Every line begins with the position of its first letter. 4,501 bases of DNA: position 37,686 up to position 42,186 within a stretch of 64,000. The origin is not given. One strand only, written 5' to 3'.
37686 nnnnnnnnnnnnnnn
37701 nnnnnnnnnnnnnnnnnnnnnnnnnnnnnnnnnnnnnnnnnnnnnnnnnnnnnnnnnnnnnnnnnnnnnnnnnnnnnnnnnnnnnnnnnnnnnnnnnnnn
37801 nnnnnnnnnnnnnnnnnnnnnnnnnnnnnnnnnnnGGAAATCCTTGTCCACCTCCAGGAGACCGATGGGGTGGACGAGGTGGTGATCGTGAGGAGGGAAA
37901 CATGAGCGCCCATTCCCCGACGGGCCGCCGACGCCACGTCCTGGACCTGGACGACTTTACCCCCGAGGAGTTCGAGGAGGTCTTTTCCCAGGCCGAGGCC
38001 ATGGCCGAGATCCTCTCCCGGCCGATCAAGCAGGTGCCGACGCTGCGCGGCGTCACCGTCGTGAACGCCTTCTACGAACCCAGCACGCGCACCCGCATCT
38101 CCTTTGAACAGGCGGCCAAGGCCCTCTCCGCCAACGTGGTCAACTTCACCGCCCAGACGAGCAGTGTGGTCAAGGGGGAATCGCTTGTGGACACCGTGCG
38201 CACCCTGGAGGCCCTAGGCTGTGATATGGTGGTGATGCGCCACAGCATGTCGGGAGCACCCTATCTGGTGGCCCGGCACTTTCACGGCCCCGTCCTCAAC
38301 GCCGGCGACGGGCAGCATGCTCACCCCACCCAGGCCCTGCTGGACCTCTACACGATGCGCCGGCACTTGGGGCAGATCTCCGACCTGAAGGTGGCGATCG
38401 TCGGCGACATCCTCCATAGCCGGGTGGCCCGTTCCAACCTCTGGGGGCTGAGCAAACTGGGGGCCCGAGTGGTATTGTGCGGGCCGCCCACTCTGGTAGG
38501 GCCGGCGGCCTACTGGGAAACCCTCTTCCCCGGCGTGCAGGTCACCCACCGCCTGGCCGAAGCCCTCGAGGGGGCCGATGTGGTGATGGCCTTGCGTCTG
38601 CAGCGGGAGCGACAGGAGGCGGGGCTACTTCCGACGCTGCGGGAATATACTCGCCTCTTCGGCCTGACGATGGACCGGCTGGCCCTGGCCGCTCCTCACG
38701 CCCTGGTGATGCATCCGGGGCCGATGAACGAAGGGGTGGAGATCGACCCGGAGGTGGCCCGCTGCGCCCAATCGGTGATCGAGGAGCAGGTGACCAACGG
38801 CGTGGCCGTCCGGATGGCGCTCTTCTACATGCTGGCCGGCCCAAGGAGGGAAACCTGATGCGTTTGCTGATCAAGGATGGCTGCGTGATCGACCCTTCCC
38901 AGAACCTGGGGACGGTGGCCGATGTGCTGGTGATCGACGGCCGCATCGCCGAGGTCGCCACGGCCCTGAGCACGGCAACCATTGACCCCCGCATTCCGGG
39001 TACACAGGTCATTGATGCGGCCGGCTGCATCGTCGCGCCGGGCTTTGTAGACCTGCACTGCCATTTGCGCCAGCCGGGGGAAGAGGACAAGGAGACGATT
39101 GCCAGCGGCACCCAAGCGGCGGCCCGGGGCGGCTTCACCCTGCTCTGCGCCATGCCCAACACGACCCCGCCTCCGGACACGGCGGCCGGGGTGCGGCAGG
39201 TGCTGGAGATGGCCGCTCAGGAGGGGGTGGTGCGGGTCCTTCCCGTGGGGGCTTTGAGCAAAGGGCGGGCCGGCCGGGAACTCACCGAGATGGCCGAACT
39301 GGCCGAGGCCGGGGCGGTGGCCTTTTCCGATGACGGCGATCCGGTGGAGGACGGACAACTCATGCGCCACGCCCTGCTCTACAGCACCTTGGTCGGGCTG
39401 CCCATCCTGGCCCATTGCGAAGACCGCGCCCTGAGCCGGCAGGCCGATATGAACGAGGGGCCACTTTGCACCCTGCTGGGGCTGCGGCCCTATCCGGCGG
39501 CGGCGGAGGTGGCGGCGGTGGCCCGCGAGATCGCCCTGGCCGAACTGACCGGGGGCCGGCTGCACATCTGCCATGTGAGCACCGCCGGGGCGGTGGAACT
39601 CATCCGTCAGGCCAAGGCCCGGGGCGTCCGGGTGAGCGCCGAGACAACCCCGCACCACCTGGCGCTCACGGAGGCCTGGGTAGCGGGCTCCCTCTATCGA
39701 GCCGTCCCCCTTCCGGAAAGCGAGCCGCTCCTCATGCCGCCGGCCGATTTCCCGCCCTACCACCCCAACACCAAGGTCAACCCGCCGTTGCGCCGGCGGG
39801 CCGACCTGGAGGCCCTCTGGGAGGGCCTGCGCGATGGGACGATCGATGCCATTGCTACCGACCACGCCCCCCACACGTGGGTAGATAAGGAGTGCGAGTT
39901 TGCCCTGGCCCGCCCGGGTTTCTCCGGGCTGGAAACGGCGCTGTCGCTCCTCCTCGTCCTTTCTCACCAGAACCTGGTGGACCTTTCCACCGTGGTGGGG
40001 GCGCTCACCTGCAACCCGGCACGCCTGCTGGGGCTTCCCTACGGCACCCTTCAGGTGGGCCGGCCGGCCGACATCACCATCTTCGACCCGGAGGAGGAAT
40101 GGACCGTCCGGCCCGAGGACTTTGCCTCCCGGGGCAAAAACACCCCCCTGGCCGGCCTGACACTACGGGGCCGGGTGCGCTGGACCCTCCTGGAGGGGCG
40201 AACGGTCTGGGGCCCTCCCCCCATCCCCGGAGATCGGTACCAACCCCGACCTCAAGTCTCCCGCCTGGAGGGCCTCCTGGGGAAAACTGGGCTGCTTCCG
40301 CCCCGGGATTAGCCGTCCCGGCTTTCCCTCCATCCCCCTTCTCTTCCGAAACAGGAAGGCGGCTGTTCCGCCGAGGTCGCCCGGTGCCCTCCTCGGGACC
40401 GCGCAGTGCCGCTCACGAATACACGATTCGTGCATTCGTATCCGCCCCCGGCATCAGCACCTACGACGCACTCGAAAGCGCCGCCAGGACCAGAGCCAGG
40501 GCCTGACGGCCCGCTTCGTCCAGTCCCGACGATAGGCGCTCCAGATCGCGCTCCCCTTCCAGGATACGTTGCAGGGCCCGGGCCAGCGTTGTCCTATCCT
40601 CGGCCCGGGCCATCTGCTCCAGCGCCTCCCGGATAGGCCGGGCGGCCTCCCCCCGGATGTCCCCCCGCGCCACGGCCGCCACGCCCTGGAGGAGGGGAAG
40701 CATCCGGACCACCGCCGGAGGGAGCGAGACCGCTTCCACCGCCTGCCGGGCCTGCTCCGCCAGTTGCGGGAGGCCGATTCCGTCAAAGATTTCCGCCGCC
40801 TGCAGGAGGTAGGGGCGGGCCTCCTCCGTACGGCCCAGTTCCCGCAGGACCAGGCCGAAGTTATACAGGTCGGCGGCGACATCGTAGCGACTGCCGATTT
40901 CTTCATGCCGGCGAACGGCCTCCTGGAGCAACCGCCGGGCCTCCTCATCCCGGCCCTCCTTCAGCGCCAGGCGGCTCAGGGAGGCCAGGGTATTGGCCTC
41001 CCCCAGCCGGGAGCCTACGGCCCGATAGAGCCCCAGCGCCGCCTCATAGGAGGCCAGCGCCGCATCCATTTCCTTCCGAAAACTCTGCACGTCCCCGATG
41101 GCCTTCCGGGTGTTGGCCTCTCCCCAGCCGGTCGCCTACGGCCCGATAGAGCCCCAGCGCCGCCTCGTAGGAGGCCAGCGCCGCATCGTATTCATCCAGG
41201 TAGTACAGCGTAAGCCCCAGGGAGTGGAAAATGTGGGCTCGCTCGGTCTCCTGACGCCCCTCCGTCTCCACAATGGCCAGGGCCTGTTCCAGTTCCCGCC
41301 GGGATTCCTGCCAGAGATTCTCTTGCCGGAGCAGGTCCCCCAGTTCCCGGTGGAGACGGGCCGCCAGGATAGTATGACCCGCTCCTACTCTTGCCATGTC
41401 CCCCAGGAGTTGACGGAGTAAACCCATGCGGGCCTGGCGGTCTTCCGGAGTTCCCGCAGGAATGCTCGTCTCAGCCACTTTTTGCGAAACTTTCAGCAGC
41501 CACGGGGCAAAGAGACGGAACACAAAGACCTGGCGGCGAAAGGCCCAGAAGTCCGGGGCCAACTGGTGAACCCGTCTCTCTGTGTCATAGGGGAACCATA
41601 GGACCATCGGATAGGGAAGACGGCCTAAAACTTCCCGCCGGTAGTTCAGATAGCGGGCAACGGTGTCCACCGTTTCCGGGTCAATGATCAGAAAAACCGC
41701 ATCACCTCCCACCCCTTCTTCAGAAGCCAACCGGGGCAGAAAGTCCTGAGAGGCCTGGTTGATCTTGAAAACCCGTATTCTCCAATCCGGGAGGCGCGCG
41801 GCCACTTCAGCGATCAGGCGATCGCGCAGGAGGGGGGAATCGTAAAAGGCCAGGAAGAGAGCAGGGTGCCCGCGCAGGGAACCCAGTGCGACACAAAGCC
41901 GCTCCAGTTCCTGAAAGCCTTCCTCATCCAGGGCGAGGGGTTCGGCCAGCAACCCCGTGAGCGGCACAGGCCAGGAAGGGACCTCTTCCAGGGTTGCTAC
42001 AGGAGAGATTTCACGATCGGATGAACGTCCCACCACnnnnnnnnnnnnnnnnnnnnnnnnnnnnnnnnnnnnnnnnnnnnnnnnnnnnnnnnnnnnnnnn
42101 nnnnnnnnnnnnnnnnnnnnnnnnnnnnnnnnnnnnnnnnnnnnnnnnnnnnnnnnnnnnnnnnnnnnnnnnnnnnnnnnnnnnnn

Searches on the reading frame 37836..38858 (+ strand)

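Call 51: search_protein_families(library=pfam, proteins=[window:37836-38858:+], max_evalue=0.0001)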
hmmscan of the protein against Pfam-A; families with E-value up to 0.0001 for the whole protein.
window:37836-38858:+ (340 aa): 2 families
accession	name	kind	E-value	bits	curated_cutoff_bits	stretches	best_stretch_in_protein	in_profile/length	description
PF02729.26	OTCace_N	-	1e-44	152.6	29.9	1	33-175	1-147/148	Aspartate/ornithine carbamoyltransferase, carbamoyl-P binding domain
PF00185.30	OTCace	-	4e-25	89.1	29.4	1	183-333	2-157/157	Aspartate/ornithine carbamoyltransferase, Asp/Orn binding domain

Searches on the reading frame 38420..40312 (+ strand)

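Call 51: search_protein_families(library=pfam, proteins=[window:38420-40312:+], max_evalue=0.0001)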
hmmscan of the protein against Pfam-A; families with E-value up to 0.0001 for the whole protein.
window:38420-40312:+ (630 aa): 3 families
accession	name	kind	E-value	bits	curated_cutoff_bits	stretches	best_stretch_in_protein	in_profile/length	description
PF01979.26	Amidohydro_1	-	8e-27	94.8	25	1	204-596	1-345/345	Amidohydrolase family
PF07969.17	Amidohydro_3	-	1.8e-15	57.8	29.7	2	464-596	357-471/472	Amidohydrolase family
PF12890.13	DHOase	-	1.6e-07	31.9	21.2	1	205-388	4-139/142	Dihydro-orotase-like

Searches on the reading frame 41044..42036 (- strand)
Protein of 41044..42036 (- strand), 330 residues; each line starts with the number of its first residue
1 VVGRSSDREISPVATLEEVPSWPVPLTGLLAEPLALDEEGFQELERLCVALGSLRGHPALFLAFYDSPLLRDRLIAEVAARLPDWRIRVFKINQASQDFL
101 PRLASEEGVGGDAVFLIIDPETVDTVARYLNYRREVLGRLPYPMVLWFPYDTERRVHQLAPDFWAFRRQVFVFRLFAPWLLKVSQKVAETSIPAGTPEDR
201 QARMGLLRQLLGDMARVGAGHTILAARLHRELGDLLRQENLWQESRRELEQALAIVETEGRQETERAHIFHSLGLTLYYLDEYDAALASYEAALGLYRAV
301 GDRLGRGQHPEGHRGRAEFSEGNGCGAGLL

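Call 13: search_protein_families(library=pfam, proteins=[window:41044-42036:-], max_evalue=0.001)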
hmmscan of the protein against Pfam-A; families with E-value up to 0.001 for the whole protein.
window:41044-42036:- (330 aa): 4 families
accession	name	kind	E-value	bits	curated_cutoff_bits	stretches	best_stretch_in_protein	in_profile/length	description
PF13424.12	TPR_12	-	5.6e-08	33.3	30.1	1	225-299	2-77/77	Tetratricopeptide repeat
PF07719.23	TPR_2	-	4e-06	27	27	0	269-296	3-30/34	Tetratricopeptide repeat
PF13176.12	TPR_7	-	0.00072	19.9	27.9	0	271-303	3-35/36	Tetratricopeptide repeat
PF13432.12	TPR_16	-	0.00078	20.3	32.7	0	273-301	3-28/65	Tetratricopeptide repeat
